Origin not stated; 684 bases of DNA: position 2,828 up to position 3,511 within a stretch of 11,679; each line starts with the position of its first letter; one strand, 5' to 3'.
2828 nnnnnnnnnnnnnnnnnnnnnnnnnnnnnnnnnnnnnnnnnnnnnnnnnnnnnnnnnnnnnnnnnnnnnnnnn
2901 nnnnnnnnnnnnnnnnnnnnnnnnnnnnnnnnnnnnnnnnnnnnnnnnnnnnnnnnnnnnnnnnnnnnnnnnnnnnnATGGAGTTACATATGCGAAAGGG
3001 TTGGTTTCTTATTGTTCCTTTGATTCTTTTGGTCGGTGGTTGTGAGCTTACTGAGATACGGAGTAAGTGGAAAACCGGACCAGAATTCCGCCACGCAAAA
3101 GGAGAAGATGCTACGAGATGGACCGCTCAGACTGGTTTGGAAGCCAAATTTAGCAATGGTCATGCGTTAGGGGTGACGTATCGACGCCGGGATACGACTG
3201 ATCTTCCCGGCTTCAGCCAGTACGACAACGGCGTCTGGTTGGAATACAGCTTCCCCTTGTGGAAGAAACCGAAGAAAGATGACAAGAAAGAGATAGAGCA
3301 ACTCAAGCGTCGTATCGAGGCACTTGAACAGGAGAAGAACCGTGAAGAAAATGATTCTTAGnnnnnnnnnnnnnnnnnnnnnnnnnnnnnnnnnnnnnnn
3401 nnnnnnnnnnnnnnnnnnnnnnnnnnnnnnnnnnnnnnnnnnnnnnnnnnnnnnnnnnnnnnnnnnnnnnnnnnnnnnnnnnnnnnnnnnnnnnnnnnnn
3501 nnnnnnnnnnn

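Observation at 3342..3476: Unannotated entericidin-like micro-lipoprotein overlapping the 3' end of a lipoprotein gene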

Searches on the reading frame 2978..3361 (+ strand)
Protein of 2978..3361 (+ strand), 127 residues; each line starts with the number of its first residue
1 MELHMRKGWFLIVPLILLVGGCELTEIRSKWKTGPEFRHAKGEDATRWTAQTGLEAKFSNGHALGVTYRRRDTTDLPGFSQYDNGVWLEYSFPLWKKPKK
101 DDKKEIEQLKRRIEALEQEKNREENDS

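Call 7: search_protein_families(library=pfam, max_evalue=10, proteins=[window:2990-3358:+])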
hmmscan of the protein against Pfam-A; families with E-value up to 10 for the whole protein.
seq(123 aa): 5 families
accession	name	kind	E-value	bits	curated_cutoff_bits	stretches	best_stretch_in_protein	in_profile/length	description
PF14645.11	Chibby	-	0.033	14.7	24.8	1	77-117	52-87/114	Chibby family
PF04338.18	DUF481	-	0.094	13.2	21.1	1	36-80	155-200/210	Protein of unknown function, DUF481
PF16326.10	ABC_tran_CTD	-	0.13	12.9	32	1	97-118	5-26/69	ABC transporter C-terminal domain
PF13505.12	OMP_b-brl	-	0.2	12.2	28.7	1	39-83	125-167/175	Outer membrane protein beta-barrel domain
PF04508.17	Pox_A_type_inc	-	0.21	11.9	21.4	1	101-115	2-16/23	Viral A-type inclusion protein repeat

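Call 10: find_related_loci(query=window:2990-3358:+, collection=viral_contigs, flank=6000)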
Query seq(123 aa) (123 aa) in viral_contigs; peptide patterns used: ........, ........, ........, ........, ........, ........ (x = any residue, [..] = any of these).
5 stretches matched a pattern, but none encodes a relative of the query by tblastn (E <= 1e-3).

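Call 12: find_encoding_contigs(protein=window:2978-3361:+, flank=10000, max_places=6)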
Protein window:2978-3361:+ (127 aa): no gene with exactly this product is on record in the collection.

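Call 14: find_homologous_proteins(query=window:2990-3358:+, max_evalue=0.01)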
Query seq(123 aa) (123 aa): 8 proteins with E <= 0.01 among 11 candidates.
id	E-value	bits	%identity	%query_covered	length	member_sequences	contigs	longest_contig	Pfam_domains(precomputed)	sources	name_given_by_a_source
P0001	3.9e-79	281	100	100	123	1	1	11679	-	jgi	jgi:hypothetical protein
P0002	2.9e-30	123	53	88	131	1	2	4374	-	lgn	-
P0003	5.0e-29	119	52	89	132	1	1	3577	-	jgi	jgi:hypothetical protein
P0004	7.3e-28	115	53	85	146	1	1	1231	-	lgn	-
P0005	1.1e-26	111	53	88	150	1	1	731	-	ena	-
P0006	4.4e-23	99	50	80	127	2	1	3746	-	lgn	-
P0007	1.7e-21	94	52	77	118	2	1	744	-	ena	-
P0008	2.1e-21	94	53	76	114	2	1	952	-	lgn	-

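Call 15: find_encoding_contigs(protein=P0001, flank=10000, max_places=3)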
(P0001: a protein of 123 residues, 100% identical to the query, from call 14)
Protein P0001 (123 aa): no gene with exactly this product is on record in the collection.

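Call 16: find_encoding_contigs(protein=P0002, flank=10000, max_places=4)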
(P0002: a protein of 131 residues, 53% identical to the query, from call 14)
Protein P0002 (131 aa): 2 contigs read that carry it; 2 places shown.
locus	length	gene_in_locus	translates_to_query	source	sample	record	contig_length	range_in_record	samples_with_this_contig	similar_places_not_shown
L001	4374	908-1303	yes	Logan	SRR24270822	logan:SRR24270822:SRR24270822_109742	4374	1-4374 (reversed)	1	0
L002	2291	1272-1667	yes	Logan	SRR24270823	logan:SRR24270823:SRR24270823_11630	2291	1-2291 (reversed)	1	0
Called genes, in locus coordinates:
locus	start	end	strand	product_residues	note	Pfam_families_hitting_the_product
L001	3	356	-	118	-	?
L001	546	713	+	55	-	-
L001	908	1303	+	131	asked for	-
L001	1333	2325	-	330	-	PF13170:DUF4003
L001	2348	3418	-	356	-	PF01817:CM_2, PF00800:PDT, PF01842:ACT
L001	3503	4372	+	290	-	?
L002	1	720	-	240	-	?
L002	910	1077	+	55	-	-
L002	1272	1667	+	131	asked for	-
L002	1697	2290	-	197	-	?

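Call 17: find_encoding_contigs(protein=P0003, flank=10000, max_places=4)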
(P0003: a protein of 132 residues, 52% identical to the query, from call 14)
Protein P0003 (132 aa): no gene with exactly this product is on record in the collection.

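Call 18: find_encoding_contigs(protein=P0006, flank=10000, max_places=4)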
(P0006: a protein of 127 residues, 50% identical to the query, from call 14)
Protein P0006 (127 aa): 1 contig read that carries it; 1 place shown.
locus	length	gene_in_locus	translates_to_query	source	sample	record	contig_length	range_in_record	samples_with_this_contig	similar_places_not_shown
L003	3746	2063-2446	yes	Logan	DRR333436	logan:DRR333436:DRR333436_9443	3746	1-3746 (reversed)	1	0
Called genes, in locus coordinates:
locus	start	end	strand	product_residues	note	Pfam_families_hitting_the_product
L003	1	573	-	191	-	?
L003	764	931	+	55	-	-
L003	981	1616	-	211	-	PF00230:MIP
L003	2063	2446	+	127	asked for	-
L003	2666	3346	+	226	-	-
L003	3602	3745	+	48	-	?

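Call 41: find_related_loci(query=A1, collection=genome_contigs, flank=3000)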
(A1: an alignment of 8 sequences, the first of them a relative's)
Query A1 (123 aa) in genome_contigs; peptide patterns used: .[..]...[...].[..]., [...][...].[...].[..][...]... (x = any residue, [..] = any of these).
16 stretches matched a pattern, but none encodes a relative of the query by tblastn (E <= 1e-3).

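Call 42: find_related_loci(query=A1, collection=metagenome_contigs, flank=6000)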
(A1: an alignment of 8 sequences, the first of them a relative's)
Query A1 (123 aa) in metagenome_contigs; peptide patterns used: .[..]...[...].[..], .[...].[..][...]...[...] (x = any residue, [..] = any of these).
292 stretches matched a pattern; 8 encode a relative of the query (tblastn E <= 1e-3); 8 distinct loci.
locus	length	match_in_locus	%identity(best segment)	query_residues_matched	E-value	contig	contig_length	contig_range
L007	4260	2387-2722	48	5-117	4e-31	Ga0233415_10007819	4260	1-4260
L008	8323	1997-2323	50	6-114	5e-30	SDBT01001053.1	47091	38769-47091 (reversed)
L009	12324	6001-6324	52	11-116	2e-29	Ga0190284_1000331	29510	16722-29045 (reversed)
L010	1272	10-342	50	15-122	3e-29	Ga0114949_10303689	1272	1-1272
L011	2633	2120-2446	47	14-121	7e-26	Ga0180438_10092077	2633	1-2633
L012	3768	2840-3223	42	1-123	3e-25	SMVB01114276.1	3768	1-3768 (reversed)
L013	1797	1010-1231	51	19-93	3e-18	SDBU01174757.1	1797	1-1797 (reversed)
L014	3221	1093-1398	40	7-93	2e-17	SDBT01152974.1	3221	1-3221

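Call 65: predict_structure(alignment_id=A1)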
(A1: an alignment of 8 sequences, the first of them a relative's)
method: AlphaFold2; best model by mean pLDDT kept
length: 123 residues; sequences in the alignment: 8
mean_pLDDT: 73.1   pTM: 0.42
mean pLDDT of the five models: 73.1, 70.7, 69.2, 67.3, 59.9
residues with pLDDT >= 90: 2; 70-90: 80; 50-70: 26; < 50: 15
segments of 3 or more residues with pLDDT < 50: 1-15
pLDDT, mean of each block of 10 residues (from residue 1): 43 56 87 77 82 85 80 67 76 60 85 83 60
secondary structure, 60 per line:
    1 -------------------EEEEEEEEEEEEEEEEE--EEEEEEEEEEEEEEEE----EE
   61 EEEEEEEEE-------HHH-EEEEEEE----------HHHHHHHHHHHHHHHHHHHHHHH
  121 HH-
elements in order: E20-36 E39-54 E59-69 E81-87 H98-122

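Call 73: search_protein_families(library=ncbifam, max_evalue=1, proteins=[P0001, P0005, P0003])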
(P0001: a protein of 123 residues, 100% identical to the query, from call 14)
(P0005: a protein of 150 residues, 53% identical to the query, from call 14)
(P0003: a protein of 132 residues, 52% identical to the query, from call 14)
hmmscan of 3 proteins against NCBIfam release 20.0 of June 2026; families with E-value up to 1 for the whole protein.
P0001 (123 aa): 2 families
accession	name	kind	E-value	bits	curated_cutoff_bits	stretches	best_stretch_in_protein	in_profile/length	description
TIGR03016.1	pepcterm_hypo_1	hypoth_equivalog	0.1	11.5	90.85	1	39-70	425-456/477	TIGR03016 family PEP-CTERM system-associated outer membrane protein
TIGR02976.1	phageshock_pspB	equivalog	0.11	12.8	51.7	0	100-114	49-63/75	envelope stress response membrane protein PspB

P0005 (150 aa): 0 families

P0003 (132 aa): 0 families

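Call 75: search_protein_families(library=padloc, max_evalue=1, proteins=[P0001])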
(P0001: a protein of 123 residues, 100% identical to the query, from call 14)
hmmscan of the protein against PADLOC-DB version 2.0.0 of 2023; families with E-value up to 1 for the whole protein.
P0001 (123 aa): 0 families

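Call 76: search_protein_families(library=phrogs, max_evalue=1, proteins=[P0001])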
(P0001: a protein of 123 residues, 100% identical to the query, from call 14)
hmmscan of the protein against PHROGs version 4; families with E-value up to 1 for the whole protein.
P0001 (123 aa): 3 families
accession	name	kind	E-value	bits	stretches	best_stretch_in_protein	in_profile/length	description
phrog_20287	-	unknown function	0.03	15.7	1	90-122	33-64/136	-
phrog_3523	-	unknown function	0.033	14.6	1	27-117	226-278/315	-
phrog_5036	-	unknown function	0.2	12.7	1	77-116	106-145/158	-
